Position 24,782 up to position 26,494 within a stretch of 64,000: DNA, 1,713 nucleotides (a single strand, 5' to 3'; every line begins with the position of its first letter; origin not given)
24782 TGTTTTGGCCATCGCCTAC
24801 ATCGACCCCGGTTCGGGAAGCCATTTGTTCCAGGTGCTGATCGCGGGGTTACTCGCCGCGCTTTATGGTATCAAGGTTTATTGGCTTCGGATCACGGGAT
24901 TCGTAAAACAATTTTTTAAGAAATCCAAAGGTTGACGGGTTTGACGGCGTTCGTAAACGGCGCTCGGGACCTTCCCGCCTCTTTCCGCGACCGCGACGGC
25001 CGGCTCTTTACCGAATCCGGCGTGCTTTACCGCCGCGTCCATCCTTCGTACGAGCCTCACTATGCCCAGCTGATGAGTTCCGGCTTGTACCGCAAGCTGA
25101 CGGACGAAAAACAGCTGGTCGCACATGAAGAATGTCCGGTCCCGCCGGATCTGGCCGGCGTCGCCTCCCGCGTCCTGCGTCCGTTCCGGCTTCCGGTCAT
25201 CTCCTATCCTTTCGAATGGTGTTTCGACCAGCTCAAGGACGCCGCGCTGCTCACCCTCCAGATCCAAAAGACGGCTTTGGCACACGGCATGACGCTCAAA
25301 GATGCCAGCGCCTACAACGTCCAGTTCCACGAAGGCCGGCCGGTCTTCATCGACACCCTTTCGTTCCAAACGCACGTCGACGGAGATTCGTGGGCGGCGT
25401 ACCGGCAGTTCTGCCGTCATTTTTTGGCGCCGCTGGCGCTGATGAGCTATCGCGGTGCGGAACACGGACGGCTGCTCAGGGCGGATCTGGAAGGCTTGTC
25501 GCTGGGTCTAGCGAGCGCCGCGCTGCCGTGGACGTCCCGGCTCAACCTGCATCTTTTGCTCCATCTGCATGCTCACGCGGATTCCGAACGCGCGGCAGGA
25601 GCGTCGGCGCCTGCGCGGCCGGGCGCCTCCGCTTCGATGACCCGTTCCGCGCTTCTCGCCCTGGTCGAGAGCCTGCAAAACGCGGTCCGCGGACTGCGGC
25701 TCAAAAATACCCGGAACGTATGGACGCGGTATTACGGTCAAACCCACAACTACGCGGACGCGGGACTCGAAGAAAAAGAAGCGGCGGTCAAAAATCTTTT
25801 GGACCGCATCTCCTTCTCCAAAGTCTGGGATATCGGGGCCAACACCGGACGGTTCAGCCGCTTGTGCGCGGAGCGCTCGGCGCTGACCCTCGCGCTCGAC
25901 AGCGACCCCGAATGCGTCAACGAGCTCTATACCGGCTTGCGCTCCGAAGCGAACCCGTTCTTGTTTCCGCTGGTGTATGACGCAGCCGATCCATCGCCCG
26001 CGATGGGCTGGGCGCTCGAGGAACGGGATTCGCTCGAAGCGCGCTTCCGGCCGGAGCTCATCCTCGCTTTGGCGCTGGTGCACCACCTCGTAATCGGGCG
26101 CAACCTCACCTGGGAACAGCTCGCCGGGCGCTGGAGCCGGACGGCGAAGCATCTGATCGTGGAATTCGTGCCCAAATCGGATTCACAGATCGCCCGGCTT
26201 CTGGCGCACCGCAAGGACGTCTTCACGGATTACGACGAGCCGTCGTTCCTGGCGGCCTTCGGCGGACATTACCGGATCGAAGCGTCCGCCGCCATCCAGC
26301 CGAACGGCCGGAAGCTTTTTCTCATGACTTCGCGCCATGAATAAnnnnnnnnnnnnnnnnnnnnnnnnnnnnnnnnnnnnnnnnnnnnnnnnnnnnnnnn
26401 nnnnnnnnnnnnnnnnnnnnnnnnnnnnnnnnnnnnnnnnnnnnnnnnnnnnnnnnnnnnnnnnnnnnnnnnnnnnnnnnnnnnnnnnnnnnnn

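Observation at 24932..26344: Kinase-like plus methyltransferase fusion: possible WbdD-type chain-terminating or phosphomethyl capping enzyme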

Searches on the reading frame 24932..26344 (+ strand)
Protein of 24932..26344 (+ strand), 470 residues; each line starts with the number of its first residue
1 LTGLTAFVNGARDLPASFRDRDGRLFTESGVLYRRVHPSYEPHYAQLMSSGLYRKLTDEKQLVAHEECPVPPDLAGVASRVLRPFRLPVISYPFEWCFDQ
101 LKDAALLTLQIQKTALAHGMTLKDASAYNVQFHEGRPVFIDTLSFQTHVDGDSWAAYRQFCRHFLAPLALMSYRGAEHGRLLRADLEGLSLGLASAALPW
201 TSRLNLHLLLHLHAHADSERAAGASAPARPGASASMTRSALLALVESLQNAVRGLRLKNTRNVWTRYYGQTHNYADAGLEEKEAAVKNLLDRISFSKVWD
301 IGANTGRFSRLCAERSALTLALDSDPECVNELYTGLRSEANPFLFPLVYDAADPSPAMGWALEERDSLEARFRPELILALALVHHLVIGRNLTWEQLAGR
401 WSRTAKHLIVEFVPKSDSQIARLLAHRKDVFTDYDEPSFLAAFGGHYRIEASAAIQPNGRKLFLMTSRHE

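Call 3: search_protein_families(library=pfam, proteins=[window:24932-26344:+], max_evalue=0.1)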
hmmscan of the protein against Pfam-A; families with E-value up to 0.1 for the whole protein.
window:24932-26344:+ (470 aa): 0 families

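Call 4: search_protein_families(library=ncbifam, proteins=[window:24932-26344:+], max_evalue=0.1)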
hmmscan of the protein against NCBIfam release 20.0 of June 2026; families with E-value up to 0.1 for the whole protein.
window:24932-26344:+ (470 aa): 3 families
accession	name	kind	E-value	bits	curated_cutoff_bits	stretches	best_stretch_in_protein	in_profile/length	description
NF043040.1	corrin_prot_MT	hypoth_equivalog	0.016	14.7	180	1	295-331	42-78/216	corrinoid protein-associated methyltransferase CpaM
TIGR01444.1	fkbM_fam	subfamily_domain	0.021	15.3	37.7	1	298-339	2-45/143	FkbM family methyltransferase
NF053543.1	FlxJ_fam_MTase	equivalog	0.091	11.7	560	0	263-315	150-198/352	FlxJ family methyltransferase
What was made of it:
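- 25643..26341 (+): Class I SAM-dependent methyltransferase domain (about residues 238-470). Motif I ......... is at nt 25823-25849. The acidic motif II residue is D323. A conserved [ND]PSP...GW motif follows strand beta-4. Weak NCBIfam motif-I hits (call 4).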

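Call 5: find_homologous_proteins(query=window:24932-26344:+)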
Query window:24932-26344:+ (470 aa): 7999 proteins with E <= 0.001 among 8000 candidates; the best 120 are listed.
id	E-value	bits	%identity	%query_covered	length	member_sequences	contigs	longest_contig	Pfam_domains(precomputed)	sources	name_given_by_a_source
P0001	0.0e+0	1060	100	99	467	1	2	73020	-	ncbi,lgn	-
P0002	5.2e-239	812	75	98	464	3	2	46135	-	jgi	jgi:ribosomal protein L11 methylase PrmA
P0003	4.4e-137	476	52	97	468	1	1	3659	-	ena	-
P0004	1.9e-136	474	51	96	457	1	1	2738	-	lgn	-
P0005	4.9e-136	473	52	97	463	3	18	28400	-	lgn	-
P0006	5.0e-136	473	52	97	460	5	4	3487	-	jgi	jgi:hypothetical protein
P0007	1.6e-135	471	51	96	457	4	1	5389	-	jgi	jgi:hypothetical protein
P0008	3.5e-135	470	51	97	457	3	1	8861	-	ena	-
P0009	4.6e-135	469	51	97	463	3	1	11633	-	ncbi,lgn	-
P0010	9.8e-135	468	49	97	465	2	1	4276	-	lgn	-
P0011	2.6e-134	467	51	96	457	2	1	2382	-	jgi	jgi:ribosomal protein L11 methylase PrmA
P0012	3.7e-134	466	52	97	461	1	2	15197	-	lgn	-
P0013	3.8e-134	466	49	97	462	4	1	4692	-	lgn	-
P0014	5.9e-134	466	51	98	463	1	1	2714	-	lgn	-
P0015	8.0e-134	465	51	96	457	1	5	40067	-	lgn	-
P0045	1.3e-131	458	50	98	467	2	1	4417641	-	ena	-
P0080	1.7e-130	454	48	96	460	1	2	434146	-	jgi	jgi:ribosomal protein L11 methylase PrmA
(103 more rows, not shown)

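Call 6: search_solved_structures(query=window:24932-26344:+, max_evalue=10, show_alignments=3)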
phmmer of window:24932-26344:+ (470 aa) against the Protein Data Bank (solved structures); distinct sequences matched with E-value up to 10: 0.

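Call 9: search_solved_structures(query=A1, max_evalue=10, show_alignments=3)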
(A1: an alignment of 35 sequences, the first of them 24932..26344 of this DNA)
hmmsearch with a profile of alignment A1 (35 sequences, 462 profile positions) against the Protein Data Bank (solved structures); distinct sequences matched with E-value up to 10: 16.
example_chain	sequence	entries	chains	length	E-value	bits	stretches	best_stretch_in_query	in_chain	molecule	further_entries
3e8s_A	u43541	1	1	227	0.11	14.6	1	250-323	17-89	Putative SAM Dependent Methyltransferase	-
5yac_A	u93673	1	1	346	0.22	13.5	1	284-342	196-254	tRNA (guanine(37)-N1)-methyltransferase Trm5b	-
4xcq_A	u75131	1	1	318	0.48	12.4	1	387-447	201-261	TubZ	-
2avn_A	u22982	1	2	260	0.53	12.3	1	265-323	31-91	ubiquinone/menaquinone biosynthesis methyltransferase-related protein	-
3v3t_A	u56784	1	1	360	0.54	12.2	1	387-447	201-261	Cell division GTPase FtsZ, diverged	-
9rfr_A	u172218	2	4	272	0.55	12.2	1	286-331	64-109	Ubiquinone biosynthesis O-methyltransferase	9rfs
4dcm_A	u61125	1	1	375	0.84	11.6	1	241-330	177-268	Ribosomal RNA large subunit methyltransferase G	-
3bwy_A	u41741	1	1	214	1.6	10.7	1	259-327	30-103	COMT protein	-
3a7e_A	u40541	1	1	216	1.9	10.5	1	258-325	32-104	Catechol O-methyltransferase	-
3bwm_A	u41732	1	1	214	1.9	10.4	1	259-325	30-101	Catechol O-methyltransferase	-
4xue_B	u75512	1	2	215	1.9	10.4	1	258-325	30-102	Catechol O-methyltransferase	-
4xuc_A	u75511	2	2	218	1.9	10.4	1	258-325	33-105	Catechol O-methyltransferase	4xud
7bgg_A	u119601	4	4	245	2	10.4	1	289-332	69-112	heterocyclic toxin methyltransferase (Rv0560c) | 2-heptyl-1-hydroxyquinolin-4(1H)-one methyltransferase | Uncharacterized protein Rv0560c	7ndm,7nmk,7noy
4pyi_A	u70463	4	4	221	2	10.4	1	258-325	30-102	Catechol O-methyltransferase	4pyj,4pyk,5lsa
6i3c_A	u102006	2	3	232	2.1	10.2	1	258-325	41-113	Catechol O-methyltransferase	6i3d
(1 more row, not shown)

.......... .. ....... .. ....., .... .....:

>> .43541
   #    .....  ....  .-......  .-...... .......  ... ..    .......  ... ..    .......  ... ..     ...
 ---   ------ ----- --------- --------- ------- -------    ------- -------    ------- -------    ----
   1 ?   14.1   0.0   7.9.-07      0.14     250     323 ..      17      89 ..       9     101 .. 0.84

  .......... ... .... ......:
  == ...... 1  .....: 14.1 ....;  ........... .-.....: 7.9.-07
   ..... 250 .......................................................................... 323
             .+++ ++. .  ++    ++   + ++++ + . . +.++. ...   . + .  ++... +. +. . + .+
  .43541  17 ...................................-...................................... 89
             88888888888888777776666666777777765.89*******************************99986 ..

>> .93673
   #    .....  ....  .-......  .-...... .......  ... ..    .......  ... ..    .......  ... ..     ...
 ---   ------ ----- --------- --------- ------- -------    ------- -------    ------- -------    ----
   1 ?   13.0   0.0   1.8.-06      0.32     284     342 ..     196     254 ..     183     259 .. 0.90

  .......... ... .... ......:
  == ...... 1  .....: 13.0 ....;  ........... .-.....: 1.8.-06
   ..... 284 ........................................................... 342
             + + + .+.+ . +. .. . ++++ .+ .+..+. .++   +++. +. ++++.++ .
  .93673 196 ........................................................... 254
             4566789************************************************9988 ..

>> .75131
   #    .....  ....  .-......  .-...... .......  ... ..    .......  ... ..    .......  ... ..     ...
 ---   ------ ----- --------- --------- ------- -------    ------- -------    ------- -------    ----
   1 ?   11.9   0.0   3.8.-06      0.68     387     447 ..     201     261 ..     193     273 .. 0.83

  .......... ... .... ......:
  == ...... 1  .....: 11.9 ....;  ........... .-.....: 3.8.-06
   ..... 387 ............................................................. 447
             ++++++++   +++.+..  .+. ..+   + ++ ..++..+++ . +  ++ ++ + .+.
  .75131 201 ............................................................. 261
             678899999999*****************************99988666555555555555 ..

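Call 10: find_encoding_contigs(protein=P0001, flank=10000, max_places=3)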
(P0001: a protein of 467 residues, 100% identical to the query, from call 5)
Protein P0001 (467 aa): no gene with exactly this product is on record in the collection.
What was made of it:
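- Tried and rejected: An exact look-up of the public copy of the protein (P0001) found no contig (call 10).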

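Call 15: find_related_loci(query=A1, collection=genome_contigs, flank=8000)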
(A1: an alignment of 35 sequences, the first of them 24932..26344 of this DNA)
Query A1 (470 aa) in genome_contigs; peptide patterns used: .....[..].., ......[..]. (x = any residue, [..] = any of these).
600 stretches matched a pattern (row limit reached: there are more); 595 encode a relative of the query (tblastn E <= 1e-3); the best 80 are kept; 80 distinct loci.
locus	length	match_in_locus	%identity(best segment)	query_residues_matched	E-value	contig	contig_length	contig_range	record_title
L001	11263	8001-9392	48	5-468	3e-136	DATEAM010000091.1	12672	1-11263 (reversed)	MAG TPA_asm: Thermodesulfobacteriota bacterium isolate SMAG_U8218 k141_854703, whole genome shotgun sequence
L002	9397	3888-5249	48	11-468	3e-135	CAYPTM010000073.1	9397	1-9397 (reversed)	MAG TPA_asm: uncultured Elusimicrobiales bacterium isolate binchicken_co273_59 genome assembly, contig: NODE_7752_length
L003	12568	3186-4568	47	4-468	1e-134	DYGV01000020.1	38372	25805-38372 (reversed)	MAG TPA_asm: Anaerolinea thermophila isolate BE2012_54_8 Afr_mines_BE2012_541_length_38372_cov_3_256048, whole genome sh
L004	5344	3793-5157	50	11-468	5e-135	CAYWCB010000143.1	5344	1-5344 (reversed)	MAG TPA_asm: uncultured Eubacteriales bacterium isolate SRP257756_co1_46 genome assembly, contig: NODE_14537_length_5344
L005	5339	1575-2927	48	10-465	1e-134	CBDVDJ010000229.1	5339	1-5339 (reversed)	MAG TPA_asm: uncultured bacterium isolate SRR21487738_concoct_129 genome assembly, contig: ERZ25083882.9402, whole genom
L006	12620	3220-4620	45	3-465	6e-132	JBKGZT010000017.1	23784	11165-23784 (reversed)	MAG: Candidatus Acetothermia bacterium isolate C5M10_29 NODE_718_length_23784_cov_31.932993, whole genome shotgun sequen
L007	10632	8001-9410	47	1-468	2e-131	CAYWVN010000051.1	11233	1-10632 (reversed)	MAG TPA_asm: uncultured Coriobacteriia bacterium isolate SRP302447_co3_176 genome assembly, contig: NODE_16359_length_11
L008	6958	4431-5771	47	16-465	1e-131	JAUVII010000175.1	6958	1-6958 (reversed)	MAG: Candidatus Krumholzibacteriia bacterium isolate CSMAG_424 CSMAG_424_k127_796975_length_6958_cov_45.0016, whole geno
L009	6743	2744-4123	46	5-464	2e-131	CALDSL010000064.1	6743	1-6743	MAG TPA_asm: uncultured Anaerolineaceae bacterium isolate SRR3330211_bin.78_CONCOCT_v1.1_MAG genome assembly, contig: ER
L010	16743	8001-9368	45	8-465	2e-131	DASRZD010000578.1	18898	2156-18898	MAG TPA_asm: Armatimonadota bacterium isolate SMAG_U14142 k141_3043680, whole genome shotgun sequence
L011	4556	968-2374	46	1-468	6e-133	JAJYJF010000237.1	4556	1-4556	MAG: Chloroflexi bacterium isolate DBS2-1.bin152 NODE_39877_length_4556_cov_3.013547, whole genome shotgun sequence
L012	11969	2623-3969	46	14-465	1e-130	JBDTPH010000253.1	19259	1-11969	MAG: Chloroflexota bacterium isolate cluster3_bin.194 NODE_10166_length_19259_cov_5.982400, whole genome shotgun sequenc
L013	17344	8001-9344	49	16-467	1e-130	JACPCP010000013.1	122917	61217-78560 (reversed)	MAG: Candidatus Omnitrophota bacterium isolate NC_groundwater_286_Ag_S-0.65um_55_12 S6_GD2017_2_S65_scaffold_171, whole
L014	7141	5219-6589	47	8-465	1e-130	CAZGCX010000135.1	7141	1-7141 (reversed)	MAG TPA_asm: uncultured Anaerolineaceae bacterium isolate SRP214966_co2_109 genome assembly, contig: NODE_19901_length_7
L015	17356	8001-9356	47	14-469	1e-129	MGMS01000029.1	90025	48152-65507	MAG: Chloroflexi bacterium RBG_13_51_36 RBG_13_scaffold_255, whole genome shotgun sequence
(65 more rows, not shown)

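Call 18: predict_structure(alignment_id=A1)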
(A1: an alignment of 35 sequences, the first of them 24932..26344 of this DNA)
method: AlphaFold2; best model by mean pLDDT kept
length: 470 residues; sequences in the alignment: 35
mean_pLDDT: 86.2   pTM: 0.89
mean pLDDT of the five models: 86.2, 86.2, 84.8, 84.8, 83.0
residues with pLDDT >= 90: 280; 70-90: 126; 50-70: 49; < 50: 15
segments of 3 or more residues with pLDDT < 50: 1-10
pLDDT, mean of each block of 10 residues (from residue 1): 36 58 85 91 96 98 94 82 93 94 98 98 94 94 92 90 97 91 85 93 93 90 60 74 97 90 57 68 96 97 90 96 91 90 93 67 76 94 71 88 95 85 73 86 96 89 93
secondary structure, 60 per line:
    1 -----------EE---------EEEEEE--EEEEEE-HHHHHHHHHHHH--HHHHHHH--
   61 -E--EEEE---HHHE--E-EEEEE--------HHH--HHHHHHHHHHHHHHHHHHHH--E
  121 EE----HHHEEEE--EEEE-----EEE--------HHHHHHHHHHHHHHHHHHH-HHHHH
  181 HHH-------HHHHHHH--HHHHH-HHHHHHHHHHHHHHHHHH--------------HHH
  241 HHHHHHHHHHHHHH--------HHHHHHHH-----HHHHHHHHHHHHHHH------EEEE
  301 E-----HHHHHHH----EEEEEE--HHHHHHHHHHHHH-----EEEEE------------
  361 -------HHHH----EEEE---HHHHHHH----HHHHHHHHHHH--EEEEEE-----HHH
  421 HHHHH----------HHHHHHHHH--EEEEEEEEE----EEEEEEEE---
elements in order: E23-28 E31-36 H38-49 H52-58 E65-68 E80-84 H98-117 E120-122 E130-133 E136-139 E145-147 H156-174 H176-183 H191-197 H200-204 H206-223 H238-254 H263-270 H276-290 E297-301 H307-313 E318-323 H326-338 E344-348 H368-371 E376-379 H383-389 H394-404 E407-412 H418-425 H436-444 E447-455 E460-467
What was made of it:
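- On WbdD (O9a chain terminator): The model shows the kinase-like domain first and the methyltransferase second, ending at residue 470 with no coiled coil (call 18).
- Fold: the full-length model has pLDDT 86 and pTM 0.89 (call 18).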

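Call 22: fold_search(model_id=the predicted structure, library=pdb)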
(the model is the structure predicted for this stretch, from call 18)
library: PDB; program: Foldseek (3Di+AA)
matches with E <= 10: 1988; with E <= 0.001: 546
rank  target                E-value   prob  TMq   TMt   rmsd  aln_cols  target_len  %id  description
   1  4qdk_A                8.3e-08  1.00  0.31  0.62   5.7       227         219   17  Crystal structure of magnesium protoporphyrin IX methyltransferase (ChlM) from Synechocystis PCC 6803 with bound SAH (released 2014-08-06)
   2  4qdk_B                2.3e-07  1.00  0.31  0.61   6.0       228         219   17  Crystal structure of magnesium protoporphyrin IX methyltransferase (ChlM) from Synechocystis PCC 6803 with bound SAH (released 2014-08-06)
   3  1ve3_A                2.8e-07  1.00  0.29  0.60   7.2       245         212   14  Crystal structure of PH0226 protein from Pyrococcus horikoshii OT3 (released 2005-05-24)
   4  3ofk_D                3.5e-07  1.00  0.31  0.75   3.8       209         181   11  Crystal structure of N-methyltransferase NodS from Bradyrhizobium japonicum WM9 in complex with S-adenosyl-l-homocyste (released 2010-10-27)
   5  3ofj                  4.4e-07  1.00  0.31  0.75   3.7       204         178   11  Crystal structure of N-methyltransferase NodS from Bradyrhizobium japonicum WM9 (released 2010-10-27)
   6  4azs                  5.2e-07  1.00  0.30  0.32   4.1       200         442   15  High resolution (2.2 A) crystal structure of WbdD. (released 2012-09-26)
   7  4ax8                  5.6e-07  1.00  0.30  0.31   4.3       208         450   16  Medium resolution structure of the bifunctional kinase- methyltransferase WbdD (released 2012-10-03)
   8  8rye_A                6.6e-07  1.00  0.32  0.58   6.3       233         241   14  AzeJ in complex with MTA and AZE from Pseudomonas aeruginosa (P2(1)2(1)2) (released 2025-01-01)
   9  7ndm                  7.0e-07  1.00  0.27  0.55   5.5       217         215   16  Crystal structure of the heterocyclic toxin methyltransferase from Mycobacterium tuberculosis with bound substrate 4-hyd (released 2021-09-22)
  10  4qdj                  8.3e-07  1.00  0.30  0.63   4.6       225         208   16  Crystal structure of magnesium protoporphyrin IX methyltransferase (ChlM) from Synechocystis PCC 6803 with bound SAM (released 2014-08-06)
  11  4nec_C                1.2e-06  1.00  0.27  0.51   6.8       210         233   15  Conversion of a Disulfide Bond into a Thioacetal Group during Echinomycin Biosynthesis (released 2014-01-15)
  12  8r4z_A                1.3e-06  1.00  0.30  0.40   6.8       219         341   13  Crystal structure of alpha keto acid C-methyl-transferases MrsA native-form (released 2024-07-03)
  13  8ryf_B                1.4e-06  1.00  0.30  0.60   6.5       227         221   14  AzeJ in complex with MTA and AZE from Pseudomonas aeruginosa (P4(2)22) (released 2025-01-01)
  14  4azt                  1.5e-06  1.00  0.30  0.32   3.7       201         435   16  Co-crystal structure of WbdD and kinase inhibitor LY294002. (released 2012-09-26)
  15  7bgg                  1.6e-06  1.00  0.28  0.57   5.1       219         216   16  Crystal structure of the heterocyclic toxin methyltransferase from Mycobacterium tuberculosis (released 2021-09-22)
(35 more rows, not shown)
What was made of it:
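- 25643..26341 (+): Foldseek hits to ChlM, NodS, the WbdD methyltransferase domain and others at E about 1e-7 (call 22).
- On NoeA / Lani_1194 kinase-like-methyltransferase family: Foldseek hits at E about 1e-7 to many methyltransferases (call 22).
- The C-terminal half matches class I methyltransferases (call 22). The WbdD methyltransferase domain is among the Foldseek hits (ranks 6-7, E about 5e-7, call 22).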

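Call 58: find_encoding_contigs(protein=P0271, flank=3000, max_places=3)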
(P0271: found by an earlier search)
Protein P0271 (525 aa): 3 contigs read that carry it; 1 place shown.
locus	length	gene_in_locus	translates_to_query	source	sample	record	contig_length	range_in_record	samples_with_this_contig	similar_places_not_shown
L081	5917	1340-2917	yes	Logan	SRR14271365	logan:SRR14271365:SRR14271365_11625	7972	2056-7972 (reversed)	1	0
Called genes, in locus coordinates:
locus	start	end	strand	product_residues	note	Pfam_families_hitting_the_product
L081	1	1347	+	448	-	?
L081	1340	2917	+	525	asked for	-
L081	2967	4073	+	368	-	PF00155:Aminotran_1_2, PF00266:Aminotran_5 (weak), PF01041:DegT_DnrJ_EryC1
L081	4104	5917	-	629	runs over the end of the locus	PF13522:GATase_6, PF13537:GATase_7, PF00733:Asn_synthase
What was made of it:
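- Tried and rejected: The partner's contig gave no taxonomy (call 58), so the source organism remains unidentified.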

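Call 59: find_encoding_contigs(protein=P0002, flank=9000, max_places=1)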
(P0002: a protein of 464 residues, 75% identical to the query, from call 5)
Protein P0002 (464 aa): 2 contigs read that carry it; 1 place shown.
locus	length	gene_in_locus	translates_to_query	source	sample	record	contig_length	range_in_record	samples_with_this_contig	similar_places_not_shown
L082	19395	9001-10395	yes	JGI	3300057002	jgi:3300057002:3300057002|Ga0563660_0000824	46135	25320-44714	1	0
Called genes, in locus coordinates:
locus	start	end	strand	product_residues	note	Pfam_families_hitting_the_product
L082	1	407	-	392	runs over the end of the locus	-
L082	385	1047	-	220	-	PF01209:Ubie_methyltran, PF13489:Methyltransf_23, PF05175:MTS (weak), PF07021:MetW (weak), PF13847:Methyltransf_31, PF08241:Methyltransf_11, PF08242:Methyltransf_12, PF13649:Methyltransf_25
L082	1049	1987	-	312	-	PF02779:Transket_pyr, PF02780:Transketolase_C, PF17147:PFOR_II (weak)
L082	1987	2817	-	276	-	PF13292:DXP_synthase_N, PF00456:Transketolase_N, PF09364:XFP_N (weak)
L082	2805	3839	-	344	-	PF01636:APH (weak)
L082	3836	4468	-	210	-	-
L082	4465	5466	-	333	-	PF01073:3Beta_HSD, PF01370:Epimerase, PF02719:Polysacc_synt_2 (weak), PF04321:RmlD_sub_bind, PF05368:NmrA, PF07993:NAD_binding_4 (faint), PF16363:GDP_Man_Dehyd, PF13460:NAD_binding_10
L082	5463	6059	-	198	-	PF13580:SIS_2, PF01380:SIS (faint)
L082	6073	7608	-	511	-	PF01467:CTP_transf_like, PF00294:PfkB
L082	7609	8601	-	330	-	PF00106:adh_short, PF01073:3Beta_HSD, PF01370:Epimerase, PF02719:Polysacc_synt_2, PF04321:RmlD_sub_bind, PF05368:NmrA, PF07993:NAD_binding_4, PF13460:NAD_binding_10, +2 more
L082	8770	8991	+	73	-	-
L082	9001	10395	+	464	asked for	-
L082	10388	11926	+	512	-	PF00884:Sulfatase (faint)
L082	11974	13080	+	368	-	PF00266:Aminotran_5 (weak), PF00155:Aminotran_1_2, PF01041:DegT_DnrJ_EryC1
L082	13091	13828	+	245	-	PF00535:Glycos_transf_2, PF10111:Glyco_tranf_2_2 (weak), PF13641:Glyco_tranf_2_3 (weak)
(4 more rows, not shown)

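Call 60: find_encoding_contigs(protein=P0045, flank=9000, max_places=1)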
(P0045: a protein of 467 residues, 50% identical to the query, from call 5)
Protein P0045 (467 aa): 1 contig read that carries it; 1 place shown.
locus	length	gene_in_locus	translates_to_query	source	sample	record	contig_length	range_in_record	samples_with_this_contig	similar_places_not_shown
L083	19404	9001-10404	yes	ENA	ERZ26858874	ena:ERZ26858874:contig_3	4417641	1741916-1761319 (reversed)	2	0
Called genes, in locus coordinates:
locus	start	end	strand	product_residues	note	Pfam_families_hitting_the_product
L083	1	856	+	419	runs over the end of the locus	PF00109:ketoacyl-synt, PF02801:Ketoacyl-synt_C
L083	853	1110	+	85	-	PF00550:PP-binding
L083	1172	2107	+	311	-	PF03279:Lip_A_acyltrans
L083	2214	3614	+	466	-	-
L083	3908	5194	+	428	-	PF00155:Aminotran_1_2, PF12897:Asp_aminotransf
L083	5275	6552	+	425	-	PF03739:LptF_LptG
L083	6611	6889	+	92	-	-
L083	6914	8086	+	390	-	PF03739:LptF_LptG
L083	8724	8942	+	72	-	-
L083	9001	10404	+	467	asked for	-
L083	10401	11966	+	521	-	PF00884:Sulfatase (weak)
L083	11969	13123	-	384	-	-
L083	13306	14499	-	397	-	PF00155:Aminotran_1_2, PF00266:Aminotran_5 (faint), PF01041:DegT_DnrJ_EryC1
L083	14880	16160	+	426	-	PF00109:ketoacyl-synt, PF00108:Thiolase_N (faint), PF02801:Ketoacyl-synt_C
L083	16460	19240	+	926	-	PF01433:Peptidase_M1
